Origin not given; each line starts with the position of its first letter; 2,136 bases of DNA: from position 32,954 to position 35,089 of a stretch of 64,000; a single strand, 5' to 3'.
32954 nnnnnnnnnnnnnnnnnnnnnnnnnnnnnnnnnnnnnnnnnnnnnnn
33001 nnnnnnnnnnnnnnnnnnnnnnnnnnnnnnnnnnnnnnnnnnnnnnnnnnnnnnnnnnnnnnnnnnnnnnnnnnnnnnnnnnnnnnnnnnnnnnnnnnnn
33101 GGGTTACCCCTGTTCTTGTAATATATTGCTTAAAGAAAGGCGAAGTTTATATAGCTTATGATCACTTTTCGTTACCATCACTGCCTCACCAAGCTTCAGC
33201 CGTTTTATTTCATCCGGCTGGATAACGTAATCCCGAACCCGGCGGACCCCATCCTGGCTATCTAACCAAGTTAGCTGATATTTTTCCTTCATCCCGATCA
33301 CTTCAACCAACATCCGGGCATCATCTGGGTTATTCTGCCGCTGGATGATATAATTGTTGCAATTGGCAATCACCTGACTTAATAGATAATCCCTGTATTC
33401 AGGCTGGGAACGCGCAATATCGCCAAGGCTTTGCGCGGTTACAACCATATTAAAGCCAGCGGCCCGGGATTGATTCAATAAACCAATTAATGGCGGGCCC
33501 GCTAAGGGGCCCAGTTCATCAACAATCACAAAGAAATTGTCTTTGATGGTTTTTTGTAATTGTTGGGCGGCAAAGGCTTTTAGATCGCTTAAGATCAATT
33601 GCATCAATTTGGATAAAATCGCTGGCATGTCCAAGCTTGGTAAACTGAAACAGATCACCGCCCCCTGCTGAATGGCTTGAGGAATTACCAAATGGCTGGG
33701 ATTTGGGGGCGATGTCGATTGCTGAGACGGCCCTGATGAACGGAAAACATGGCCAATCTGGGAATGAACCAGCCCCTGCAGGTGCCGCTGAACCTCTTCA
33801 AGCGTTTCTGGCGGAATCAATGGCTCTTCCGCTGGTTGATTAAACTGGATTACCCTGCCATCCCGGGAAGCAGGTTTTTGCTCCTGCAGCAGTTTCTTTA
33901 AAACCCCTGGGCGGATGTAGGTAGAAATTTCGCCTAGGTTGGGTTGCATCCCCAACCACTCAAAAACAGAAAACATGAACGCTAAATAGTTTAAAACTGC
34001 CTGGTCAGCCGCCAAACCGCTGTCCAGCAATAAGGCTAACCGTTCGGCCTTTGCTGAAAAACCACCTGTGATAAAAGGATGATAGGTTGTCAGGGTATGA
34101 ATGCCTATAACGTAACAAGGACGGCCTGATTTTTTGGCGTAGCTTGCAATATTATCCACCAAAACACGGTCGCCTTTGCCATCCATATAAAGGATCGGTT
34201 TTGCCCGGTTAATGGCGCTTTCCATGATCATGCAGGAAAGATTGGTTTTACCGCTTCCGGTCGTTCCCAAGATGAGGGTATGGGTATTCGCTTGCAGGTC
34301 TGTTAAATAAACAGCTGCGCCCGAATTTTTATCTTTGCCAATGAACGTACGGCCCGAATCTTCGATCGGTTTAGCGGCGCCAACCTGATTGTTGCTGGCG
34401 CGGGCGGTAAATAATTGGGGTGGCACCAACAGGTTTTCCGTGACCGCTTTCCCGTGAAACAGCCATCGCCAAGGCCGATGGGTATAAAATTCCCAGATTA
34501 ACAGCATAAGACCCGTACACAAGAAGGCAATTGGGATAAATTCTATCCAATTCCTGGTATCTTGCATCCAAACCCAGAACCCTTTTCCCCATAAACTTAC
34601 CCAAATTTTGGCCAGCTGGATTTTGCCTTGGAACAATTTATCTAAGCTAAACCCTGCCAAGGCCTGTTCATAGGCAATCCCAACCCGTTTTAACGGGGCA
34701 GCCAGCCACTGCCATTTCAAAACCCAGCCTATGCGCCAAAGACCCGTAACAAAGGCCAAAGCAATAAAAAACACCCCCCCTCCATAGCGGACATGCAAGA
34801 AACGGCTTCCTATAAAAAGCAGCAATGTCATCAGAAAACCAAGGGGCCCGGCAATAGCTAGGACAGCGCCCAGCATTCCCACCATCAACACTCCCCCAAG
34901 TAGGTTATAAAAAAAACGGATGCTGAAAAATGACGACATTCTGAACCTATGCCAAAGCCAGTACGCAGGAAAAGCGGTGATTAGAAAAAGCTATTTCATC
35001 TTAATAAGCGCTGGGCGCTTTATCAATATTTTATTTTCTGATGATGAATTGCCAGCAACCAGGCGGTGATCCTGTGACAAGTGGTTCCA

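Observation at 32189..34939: Orphan membrane T4CP-like ATPase coupled to an HtpX-like M48 protease in a prophage cargo slot: candidate undescribed defence/exclusion module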

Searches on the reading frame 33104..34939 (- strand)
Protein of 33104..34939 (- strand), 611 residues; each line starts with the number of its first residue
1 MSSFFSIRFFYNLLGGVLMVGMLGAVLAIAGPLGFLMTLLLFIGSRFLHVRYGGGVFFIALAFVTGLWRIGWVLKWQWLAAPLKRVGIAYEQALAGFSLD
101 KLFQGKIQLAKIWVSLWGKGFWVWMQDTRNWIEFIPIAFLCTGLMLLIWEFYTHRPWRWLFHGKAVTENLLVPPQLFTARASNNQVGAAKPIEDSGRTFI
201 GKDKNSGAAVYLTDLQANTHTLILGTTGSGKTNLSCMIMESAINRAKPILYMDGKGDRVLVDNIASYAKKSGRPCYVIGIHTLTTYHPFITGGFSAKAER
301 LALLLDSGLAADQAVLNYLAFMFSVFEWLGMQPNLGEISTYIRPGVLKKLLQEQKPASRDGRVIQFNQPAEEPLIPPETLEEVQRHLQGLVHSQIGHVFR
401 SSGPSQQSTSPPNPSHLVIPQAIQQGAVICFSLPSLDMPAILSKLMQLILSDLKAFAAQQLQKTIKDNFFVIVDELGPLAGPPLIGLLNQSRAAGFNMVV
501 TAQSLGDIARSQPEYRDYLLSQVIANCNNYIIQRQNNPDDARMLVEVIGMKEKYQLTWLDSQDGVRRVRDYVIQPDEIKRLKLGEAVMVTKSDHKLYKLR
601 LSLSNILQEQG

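Call 3: search_protein_families(library=pfam, proteins=[window:33104-34939:-], max_evalue=0.01)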
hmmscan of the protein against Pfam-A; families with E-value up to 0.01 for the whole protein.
window:33104-34939:- (611 aa): 7 families
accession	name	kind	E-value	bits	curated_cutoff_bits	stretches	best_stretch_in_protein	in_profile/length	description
PF10412.15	TrwB_AAD_bind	-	1e-09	38.2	20.5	2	441-561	219-336/387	Type IV secretion-system coupling protein DNA-binding domain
PF01935.23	DUF87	-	2.4e-06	28.3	23.2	1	204-257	8-63/220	Helicase HerA, central domain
PF12696.13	TraG-D_C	-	1.1e-05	25.8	22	1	470-582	3-125/126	TraM recognition site of TraD and TraG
PF01580.24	FtsK_SpoIIIE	-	3e-05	24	24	1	204-248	26-69/221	FtsK/SpoIIIE family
PF05872.18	HerA_C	-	0.0008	18.6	22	1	203-259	6-62/502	Helicase HerA-like C-terminal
PF20720.3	nSTAND3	-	0.0056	16.8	27.2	0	213-252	12-51/155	Novel STAND NTPase 3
PF15944.10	DUF4752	-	0.008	16.6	27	0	139-161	6-28/84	Domain of unknown function (DUF4752)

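Call 4: search_protein_families(library=padloc, proteins=[window:33104-34939:-], max_evalue=0.1)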
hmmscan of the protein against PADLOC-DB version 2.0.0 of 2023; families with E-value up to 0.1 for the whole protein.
window:33104-34939:- (611 aa): 10 families
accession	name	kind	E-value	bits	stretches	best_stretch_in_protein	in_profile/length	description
PDLC04140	mad8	-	6.1e-22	76.5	1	197-601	3-299/314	mads_8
PDLC02684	DndH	-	4.1e-06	22.6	1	191-246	1336-1396/1715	DndH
PDLC04102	HerA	-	9e-05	19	0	522-548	559-585/654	-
PDLC01055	HerA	-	0.00096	16.1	1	211-244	150-183/532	Type III coevolved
PDLC02685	DndH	-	0.0015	14.2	1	193-238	1305-1355/1678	DndH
PDLC04105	HerA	-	0.0027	14.3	1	217-245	165-193/576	-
PDLC02683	DndH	-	0.018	10.8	1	443-570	1243-1381/1389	DndH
PDLC04103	HerA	-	0.025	10.9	1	219-267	173-221/579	-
PDLC04106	HerA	-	0.039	10.5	0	522-557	568-606/667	-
PDLC02188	HerA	-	0.046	10.6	0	218-251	144-177/578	-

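Call 5: search_protein_families(library=ncbifam, proteins=[window:33104-34939:-], max_evalue=0.01)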
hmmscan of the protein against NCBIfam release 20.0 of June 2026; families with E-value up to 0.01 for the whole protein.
window:33104-34939:- (611 aa): 11 families
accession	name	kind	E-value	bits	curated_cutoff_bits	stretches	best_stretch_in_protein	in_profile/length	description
TIGR03743.1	SXT_TraD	subfamily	6.9e-29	100.8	366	2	421-558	433-575/636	conjugative transfer system coupling protein TraD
TIGR03754.1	conj_TOL_TraD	equivalog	9.9e-16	57.4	647.55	2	207-273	169-235/643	type IV conjugative transfer system coupling protein TraD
NF041447.1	TrbC_conju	equivalog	5.6e-10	38.3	800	1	203-274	114-185/685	F-type conjugative transfer protein TrbC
NF045973.1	conju_CD1115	equivalog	5.4e-07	28.8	250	0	441-604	265-436/442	VirD4-like conjugal transfer protein, CD1115 family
NF041017.1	DNA_import_CedB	equivalog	2.9e-06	26.2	700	1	198-257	254-315/590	DNA import protein CedB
TIGR03925.1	T7SS_EccC_b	equivalog_domain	3.5e-05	22.3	346.55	1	191-248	335-391/564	type VII secretion protein EccCb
NF033849.1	ser_rich_anae_1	subfamily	0.00014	19.4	650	1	520-555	1075-1110/1163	serine-rich protein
TIGR02759.1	TraD_Ftype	equivalog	0.0011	17.9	521.35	0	219-255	177-213/566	type IV conjugative transfer system coupling protein TraD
TIGR03744.1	traC_PFL_4706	equivalog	0.0043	15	520.6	1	213-256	469-512/892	conjugative transfer ATPase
NF053655.1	CedD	equivalog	0.0046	15.7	600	1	218-257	221-260/527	DNA-translocating ATPase CedD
TIGR00929.1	VirB4_CagE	subfamily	0.0064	14.8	643.1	1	217-254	436-474/792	VirB4 family type IV secretion/conjugal transfer ATPase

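Call 10: find_homologous_proteins(query=window:33104-34939:-)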
Query window:33104-34939:- (611 aa): 3 proteins with E <= 0.001 among 8000 candidates.
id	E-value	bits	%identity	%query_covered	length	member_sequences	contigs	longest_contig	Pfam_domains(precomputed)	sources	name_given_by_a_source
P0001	0.0e+0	1395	100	100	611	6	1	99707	PF10412.16,PF01935.24,PF12696.14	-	-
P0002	0.0e+0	1070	80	97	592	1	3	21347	PF10412.16,PF01935.24,PF12696.14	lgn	-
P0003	1.9e-59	220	31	79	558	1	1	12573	PF10412.16,PF01935.24,PF05872.19,PF02534.21,PF01580.25,PF12696.14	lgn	-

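Call 11: find_encoding_contigs(protein=window:33104-34939:-, flank=10000, max_places=6)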
Protein window:33104-34939:- (611 aa): no gene with exactly this product is on record in the collection.

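Call 12: find_encoding_contigs(protein=P0002, flank=10000, max_places=4)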
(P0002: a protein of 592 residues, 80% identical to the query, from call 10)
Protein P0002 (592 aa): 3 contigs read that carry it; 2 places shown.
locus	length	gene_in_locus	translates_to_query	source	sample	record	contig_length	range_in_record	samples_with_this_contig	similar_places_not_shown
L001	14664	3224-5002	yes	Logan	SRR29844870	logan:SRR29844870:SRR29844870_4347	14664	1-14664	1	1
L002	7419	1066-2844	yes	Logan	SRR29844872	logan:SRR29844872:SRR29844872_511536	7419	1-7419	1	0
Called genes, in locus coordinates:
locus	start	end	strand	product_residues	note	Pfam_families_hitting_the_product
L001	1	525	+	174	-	?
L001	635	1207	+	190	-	-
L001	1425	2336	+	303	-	PF00892:EamA, PF05653:Mg_trans_NIPA (faint), PF00892:EamA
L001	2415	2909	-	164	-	PF23564:EF-hand_FSTL1 (faint), PF10591:SPARC_Ca_bdg (faint), PF13499:EF-hand_7 (faint), PF00036:EF-hand_1 (weak), PF13202:EF-hand_5 (weak), PF13405:EF-hand_6 (faint), PF13833:EF-hand_8 (faint)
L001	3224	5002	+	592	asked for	PF01935:DUF87 (weak), PF10412:TrwB_AAD_bind (weak), PF12696:TraG-D_C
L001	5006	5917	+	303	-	PF01435:Peptidase_M48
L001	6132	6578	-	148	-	-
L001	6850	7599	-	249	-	-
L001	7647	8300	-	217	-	-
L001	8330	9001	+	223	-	-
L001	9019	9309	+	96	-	PF09860:DUF2087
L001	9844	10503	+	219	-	-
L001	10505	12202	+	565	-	PF12236:Head-tail_con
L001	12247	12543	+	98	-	PF25181:Phage_Bbp19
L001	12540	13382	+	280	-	-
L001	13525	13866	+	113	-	-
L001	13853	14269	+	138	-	-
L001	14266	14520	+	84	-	PF06769:YoeB_toxin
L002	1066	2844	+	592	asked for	PF01935:DUF87 (weak), PF10412:TrwB_AAD_bind (weak), PF12696:TraG-D_C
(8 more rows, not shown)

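Call 13: find_encoding_contigs(protein=P0003, flank=10000, max_places=4)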
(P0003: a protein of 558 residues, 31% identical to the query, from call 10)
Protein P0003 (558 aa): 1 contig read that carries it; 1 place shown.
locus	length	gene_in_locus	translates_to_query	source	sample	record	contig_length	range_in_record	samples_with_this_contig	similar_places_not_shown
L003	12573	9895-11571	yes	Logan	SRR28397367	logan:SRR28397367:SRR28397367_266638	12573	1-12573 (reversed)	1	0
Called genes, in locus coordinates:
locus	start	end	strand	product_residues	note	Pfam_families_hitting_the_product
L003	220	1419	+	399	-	PF13356:Arm-DNA-bind_3, PF22022:Phage_int_M, PF00589:Phage_integrase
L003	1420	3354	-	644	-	PF01935:DUF87, PF10412:TrwB_AAD_bind (weak)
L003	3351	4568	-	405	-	PF13289:SIR2_2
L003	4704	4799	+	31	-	-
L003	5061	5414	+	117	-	PF21983:NikA-like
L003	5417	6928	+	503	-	PF03432:Relaxase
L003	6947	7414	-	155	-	PF07929:PRiA4_ORF3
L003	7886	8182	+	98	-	PF12844:HTH_19, PF13560:HTH_31, PF01381:HTH_3, PF13413:HTH_25 (weak)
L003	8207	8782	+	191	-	PF06114:Peptidase_M78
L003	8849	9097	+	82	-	PF05930:Phage_AlpA (weak)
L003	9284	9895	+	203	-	-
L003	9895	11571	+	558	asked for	PF02534:T4SS-DNA_transf (weak), PF01580:FtsK_SpoIIIE (weak), PF01935:DUF87, PF05872:HerA_C, PF10412:TrwB_AAD_bind (faint), PF12696:TraG-D_C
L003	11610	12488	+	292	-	PF01435:Peptidase_M48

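Call 16: search_dna_similar(query=window:33104-34939:-, collection=phages, mode=protein, max_evalue=0.001)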
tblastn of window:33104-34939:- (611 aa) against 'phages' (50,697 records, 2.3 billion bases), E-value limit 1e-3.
Records with a match: 1; places in all: 1; records where one place covers at least 80% of the query: 0.
Best place of each record, by identity: <60% 1.
By first word of the organism name: Salmonella 1.
By host as written in the record: - 1.
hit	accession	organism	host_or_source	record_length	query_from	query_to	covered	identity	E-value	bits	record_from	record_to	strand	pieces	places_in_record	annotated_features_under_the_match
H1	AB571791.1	Salmonella enterica subsp. enterica serovar Typhimurium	-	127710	220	281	10%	37.1%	8e-5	52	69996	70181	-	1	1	traD: type IV conjugative transfer system protein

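Call 17: search_dna_similar(query=window:33104-34939:-, collection=plasmids, mode=protein, max_evalue=0.001)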
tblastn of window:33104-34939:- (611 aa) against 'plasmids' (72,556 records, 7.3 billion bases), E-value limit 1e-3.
Records with a match: 1266; places in all: 1275; records where one place covers at least 80% of the query: 0.
Best place of each record, by identity: <60% 1266.
By first word of the organism name: Klebsiella 321; Salmonella 187; Escherichia 171; Acinetobacter 78; Citrobacter 73; Vibrio 53; Providencia 51; Enterobacter 45; Pseudomonas 37; Proteus 18; and 61 more.
By predicted mobility (MOB-suite, as given by PLSDB): conjugative 1028; non-mobilizable 138; mobilizable 100.
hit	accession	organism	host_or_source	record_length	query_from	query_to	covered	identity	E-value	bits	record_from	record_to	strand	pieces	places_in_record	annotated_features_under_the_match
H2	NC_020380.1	Bacillus thuringiensis serovar thuringiensis str. IS5056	-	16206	196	601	58%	31.0%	6e-20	162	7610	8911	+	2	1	type IV secretion system DNA-binding domain-containing protein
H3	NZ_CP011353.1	Bacillus thuringiensis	tobacco,single cell,roots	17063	196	603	67%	26.5%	5e-29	130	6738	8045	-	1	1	type IV secretion system DNA-binding domain-containing protein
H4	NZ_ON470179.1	Bacillus thuringiensis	-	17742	196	603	67%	26.5%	5e-29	130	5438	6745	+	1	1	type IV secretion system DNA-binding domain-containing protein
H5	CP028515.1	Carboxydocella thermautotrophica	environmental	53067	210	592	63%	28.0%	8e-23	111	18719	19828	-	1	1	Type IV secretory pathway, VirD4 component, TraG/TraD family ATPase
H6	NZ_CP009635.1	Bacillus cereus 03BB108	Dust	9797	196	603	67%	26.1%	2e-28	129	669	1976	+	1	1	type IV secretion system DNA-binding domain-containing protein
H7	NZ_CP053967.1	Bacillus cereus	-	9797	196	603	67%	26.1%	2e-28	129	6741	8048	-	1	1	type IV secretion system DNA-binding domain-containing protein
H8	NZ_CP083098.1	Bacillus thuringiensis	whole organism,Biopesticide B401/B402 ...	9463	196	603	57%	30.6%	8e-20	159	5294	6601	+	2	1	type IV secretion system DNA-binding domain-containing protein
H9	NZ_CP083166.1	Bacillus thuringiensis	whole organism,Biopesticide XenTari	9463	196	603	57%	30.6%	8e-20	159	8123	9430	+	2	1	type IV secretion system DNA-binding domain-containing protein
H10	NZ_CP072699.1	Bacillus thuringiensis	whole organism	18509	200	603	56%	30.4%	9e-20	158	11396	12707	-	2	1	TraM recognition domain-containing protein | DUF87 domain-containing protein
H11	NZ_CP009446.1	Francisella philomiragia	Human Clinical (blood)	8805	211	591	62%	25.8%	6e-12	77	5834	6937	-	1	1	TraM recognition domain-containing protein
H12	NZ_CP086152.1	Clostridium estertheticum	horse,single colony,meat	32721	194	558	60%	26.7%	2e-14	85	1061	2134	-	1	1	helicase HerA-like domain-containing protein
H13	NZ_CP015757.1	Clostridium estertheticum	bacterial culture,vacuum packed beef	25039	194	558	60%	26.1%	7e-15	86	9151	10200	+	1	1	helicase HerA-like domain-containing protein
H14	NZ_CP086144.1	Clostridium estertheticum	bovine,single colony,feces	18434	194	558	60%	25.5%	3e-14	84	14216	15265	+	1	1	helicase HerA-like domain-containing protein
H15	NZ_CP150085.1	Lactiplantibacillus plantarum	mixed culture,plantarum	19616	175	608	50%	29.3%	3e-7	118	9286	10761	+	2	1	helicase HerA-like domain-containing protein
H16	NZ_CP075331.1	Lactiplantibacillus plantarum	whole organism,meat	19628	175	608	50%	29.3%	3e-7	118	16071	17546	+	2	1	helicase HerA-like domain-containing protein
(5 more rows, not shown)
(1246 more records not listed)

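Call 18: get_annotated_region(hit=H3, flank=6000)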
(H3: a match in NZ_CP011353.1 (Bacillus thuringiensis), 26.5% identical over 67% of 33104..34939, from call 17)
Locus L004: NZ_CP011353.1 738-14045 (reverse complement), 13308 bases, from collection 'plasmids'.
description: Bacillus thuringiensis strain YC-10 plasmid pYC5, complete sequence
organism: Bacillus thuringiensis (NCBI taxid 1428)
taxonomy: Bacteria; Bacillota; Bacilli; Bacillales; Bacillaceae; Bacillus; Bacillus thuringiensis
host: -; source: tobacco,single cell,roots; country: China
typing (MOB-suite, as given by PLSDB): non-mobilizable; replicon rep_cluster_1721,rep_cluster_1767; mating-pair formation MPF_F
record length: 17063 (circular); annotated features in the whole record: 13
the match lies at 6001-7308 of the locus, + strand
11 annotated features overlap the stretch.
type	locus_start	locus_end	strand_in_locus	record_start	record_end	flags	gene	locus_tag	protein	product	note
CDS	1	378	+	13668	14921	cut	istA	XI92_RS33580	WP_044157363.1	IS21-like element IS232 family transposase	GO:0006313 - DNA transposition [Evidence IEA]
CDS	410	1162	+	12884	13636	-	istB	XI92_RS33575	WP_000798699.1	IS21-like element IS232 family helper ATPase IstB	-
CDS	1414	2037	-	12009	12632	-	-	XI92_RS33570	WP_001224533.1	recombinase family protein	GO:0006310 - DNA recombination [Evidence IEA]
CDS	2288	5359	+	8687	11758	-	-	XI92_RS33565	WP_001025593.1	Tn3 family transposase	-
CDS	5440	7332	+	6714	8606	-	-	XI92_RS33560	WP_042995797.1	type IV secretion system DNA-binding domain-containing protein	-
CDS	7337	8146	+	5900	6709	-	-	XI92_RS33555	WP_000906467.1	zinc metalloprotease HtpX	-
CDS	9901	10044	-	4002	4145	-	-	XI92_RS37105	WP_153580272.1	hypothetical protein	-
CDS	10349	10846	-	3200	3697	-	-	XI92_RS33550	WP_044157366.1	hypothetical protein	-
CDS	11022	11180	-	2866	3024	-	-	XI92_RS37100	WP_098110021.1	Phr family secreted Rap phosphatase inhibitor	-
CDS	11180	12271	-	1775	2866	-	-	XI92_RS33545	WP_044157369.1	RapH N-terminal domain-containing protein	-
CDS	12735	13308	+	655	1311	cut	-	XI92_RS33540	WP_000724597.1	hypothetical protein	-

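Call 19: get_annotated_region(hit=H11, flank=5000)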
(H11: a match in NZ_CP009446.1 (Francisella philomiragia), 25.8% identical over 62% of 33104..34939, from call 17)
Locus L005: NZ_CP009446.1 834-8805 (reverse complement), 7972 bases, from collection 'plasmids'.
description: Francisella philomiragia strain GA01-2801 plasmid pFPK_1, complete sequence
organism: Francisella philomiragia (NCBI taxid 28110)
taxonomy: Bacteria; Pseudomonadota; Gammaproteobacteria; Thiotrichales; Francisellaceae; Francisella; Francisella philomiragia
host: -; source: Human Clinical (blood); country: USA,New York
typing (MOB-suite, as given by PLSDB): mobilizable; replicon rep_cluster_1394; relaxase MOBC
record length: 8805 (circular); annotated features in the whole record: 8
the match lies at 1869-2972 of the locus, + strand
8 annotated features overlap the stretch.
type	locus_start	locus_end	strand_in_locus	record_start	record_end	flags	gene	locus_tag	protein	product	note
CDS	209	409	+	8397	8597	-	-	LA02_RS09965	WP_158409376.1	hypothetical protein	-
CDS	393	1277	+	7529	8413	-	-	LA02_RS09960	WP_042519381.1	replication-relaxation family protein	-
CDS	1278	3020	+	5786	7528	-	-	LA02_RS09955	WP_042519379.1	TraM recognition domain-containing protein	-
CDS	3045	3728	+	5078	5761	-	-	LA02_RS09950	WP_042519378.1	hypothetical protein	-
CDS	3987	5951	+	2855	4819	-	-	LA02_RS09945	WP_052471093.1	HpaII family restriction endonuclease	-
CDS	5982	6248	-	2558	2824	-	-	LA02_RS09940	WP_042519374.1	hypothetical protein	-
CDS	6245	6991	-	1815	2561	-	-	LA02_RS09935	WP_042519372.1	ParA family protein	-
CDS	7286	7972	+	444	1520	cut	-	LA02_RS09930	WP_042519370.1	replication initiation protein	-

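Call 20: get_annotated_region(hit=H5, flank=6000)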
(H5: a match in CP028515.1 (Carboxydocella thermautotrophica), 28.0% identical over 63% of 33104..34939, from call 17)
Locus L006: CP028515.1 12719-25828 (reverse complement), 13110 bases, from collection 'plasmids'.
description: Carboxydocella thermautotrophica strain 41 plasmid pCCELLA01, complete sequence
organism: Carboxydocella thermautotrophica (NCBI taxid 178899)
taxonomy: Bacteria; Bacillota; Clostridia; Eubacteriales; Clostridiales Family XVI. Incertae Sedis; Carboxydocella; Carboxydocella thermautotrophica
host: -; source: environmental; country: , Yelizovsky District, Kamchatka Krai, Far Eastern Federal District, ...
typing (MOB-suite, as given by PLSDB): mobilizable; replicon rep_cluster_2321; relaxase MOBC
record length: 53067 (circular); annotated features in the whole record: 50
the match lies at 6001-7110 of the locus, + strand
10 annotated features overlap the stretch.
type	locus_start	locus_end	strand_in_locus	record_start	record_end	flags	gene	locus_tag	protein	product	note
CDS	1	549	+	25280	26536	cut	-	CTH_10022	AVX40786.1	type I restriction enzyme, S subunit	-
CDS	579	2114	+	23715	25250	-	-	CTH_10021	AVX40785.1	type I restriction enzyme M protein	-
CDS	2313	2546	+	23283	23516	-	-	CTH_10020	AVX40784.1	hypothetical protein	-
CDS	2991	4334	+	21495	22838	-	-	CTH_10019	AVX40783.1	Primase alpha helix C-terminal domain protein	-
CDS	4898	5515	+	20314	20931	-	-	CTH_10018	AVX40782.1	hypothetical protein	-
CDS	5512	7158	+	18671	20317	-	-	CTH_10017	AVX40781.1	Type IV secretory pathway, VirD4 component, TraG/TraD family ATPase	-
CDS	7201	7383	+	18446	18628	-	-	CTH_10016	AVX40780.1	hypothetical protein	-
CDS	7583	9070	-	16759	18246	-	-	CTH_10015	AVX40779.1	Transposase DDE domain-containing protein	-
CDS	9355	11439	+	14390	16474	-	-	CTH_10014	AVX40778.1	ATP-dependent endonuclease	-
CDS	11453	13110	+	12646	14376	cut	-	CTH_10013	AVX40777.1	Superfamily I DNA or RNA helicase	-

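Call 28: search_protein_representatives(protein=window:33104-34939:-)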
Query: 611 residues. Proteins with E-value up to 0.001 (for the whole library): 2291; up to 1e-10: 799; up to 1e-30: 73. The best 150 are listed.
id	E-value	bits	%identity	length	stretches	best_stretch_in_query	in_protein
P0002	0.0e+00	1069.7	80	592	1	19-609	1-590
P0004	7.0e-76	272.5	33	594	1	17-605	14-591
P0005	2.5e-63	231.1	35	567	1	130-597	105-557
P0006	3.9e-62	227.1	32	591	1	118-605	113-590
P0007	4.6e-60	220.3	33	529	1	200-606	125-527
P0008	1.0e-59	219.2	38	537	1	193-595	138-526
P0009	2.8e-59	217.7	38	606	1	199-596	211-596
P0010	5.5e-59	216.7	36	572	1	194-598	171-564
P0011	9.1e-57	209.4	36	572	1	198-602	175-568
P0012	5.0e-56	207.0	35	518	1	195-601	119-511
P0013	5.1e-56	206.9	36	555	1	194-609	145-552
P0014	3.5e-55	204.2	35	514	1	198-602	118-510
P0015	4.0e-54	200.7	34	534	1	195-601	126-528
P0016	5.7e-53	196.9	33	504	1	197-606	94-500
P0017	9.5e-52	192.8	35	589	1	198-602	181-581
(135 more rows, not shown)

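Call 31: find_related_loci(query=A1, collection=viral_contigs, flank=8000)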
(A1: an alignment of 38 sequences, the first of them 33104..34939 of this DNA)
Query A1 (611 aa) in viral_contigs; peptide patterns used: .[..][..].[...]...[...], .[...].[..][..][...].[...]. (x = any residue, [..] = any of these).
600 stretches matched a pattern (row limit reached: there are more); 2 encode a relative of the query (tblastn E <= 1e-3); 2 distinct loci.
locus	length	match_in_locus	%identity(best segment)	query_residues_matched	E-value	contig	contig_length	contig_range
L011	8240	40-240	34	204-273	2e-6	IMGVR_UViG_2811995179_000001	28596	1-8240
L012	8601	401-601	34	204-273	2e-6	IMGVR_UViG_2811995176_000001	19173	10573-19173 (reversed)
